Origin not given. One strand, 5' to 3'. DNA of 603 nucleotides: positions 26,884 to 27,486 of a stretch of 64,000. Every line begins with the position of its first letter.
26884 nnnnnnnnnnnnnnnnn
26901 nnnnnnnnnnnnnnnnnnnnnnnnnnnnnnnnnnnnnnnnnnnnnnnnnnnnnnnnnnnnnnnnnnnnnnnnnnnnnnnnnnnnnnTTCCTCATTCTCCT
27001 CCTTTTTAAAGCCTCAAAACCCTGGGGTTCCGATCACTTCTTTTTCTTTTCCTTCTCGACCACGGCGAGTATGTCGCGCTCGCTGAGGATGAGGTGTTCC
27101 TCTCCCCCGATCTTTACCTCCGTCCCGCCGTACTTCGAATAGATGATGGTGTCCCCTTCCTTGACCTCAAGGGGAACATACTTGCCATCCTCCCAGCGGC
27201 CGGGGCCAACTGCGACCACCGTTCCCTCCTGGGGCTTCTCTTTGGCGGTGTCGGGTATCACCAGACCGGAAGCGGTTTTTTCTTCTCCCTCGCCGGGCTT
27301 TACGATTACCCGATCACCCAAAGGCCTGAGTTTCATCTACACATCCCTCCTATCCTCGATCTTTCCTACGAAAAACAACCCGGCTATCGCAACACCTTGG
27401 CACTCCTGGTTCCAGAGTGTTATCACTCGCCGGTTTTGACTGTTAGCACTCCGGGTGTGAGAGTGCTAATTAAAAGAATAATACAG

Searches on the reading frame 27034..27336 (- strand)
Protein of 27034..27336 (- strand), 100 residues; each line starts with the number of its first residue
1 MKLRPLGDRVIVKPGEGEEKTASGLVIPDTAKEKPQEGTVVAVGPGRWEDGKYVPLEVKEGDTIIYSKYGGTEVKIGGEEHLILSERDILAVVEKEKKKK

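Call 87: search_protein_families(library=pfam, max_evalue=0.001, proteins=[window:27034-27336:-])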
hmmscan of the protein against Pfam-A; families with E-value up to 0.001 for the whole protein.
window:27034-27336:- (100 aa): 1 family
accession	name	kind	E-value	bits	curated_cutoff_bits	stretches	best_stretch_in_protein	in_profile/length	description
PF00166.26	Cpn10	-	5.4e-36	123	21.1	1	2-93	1-93/93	Chaperonin 10 Kd subunit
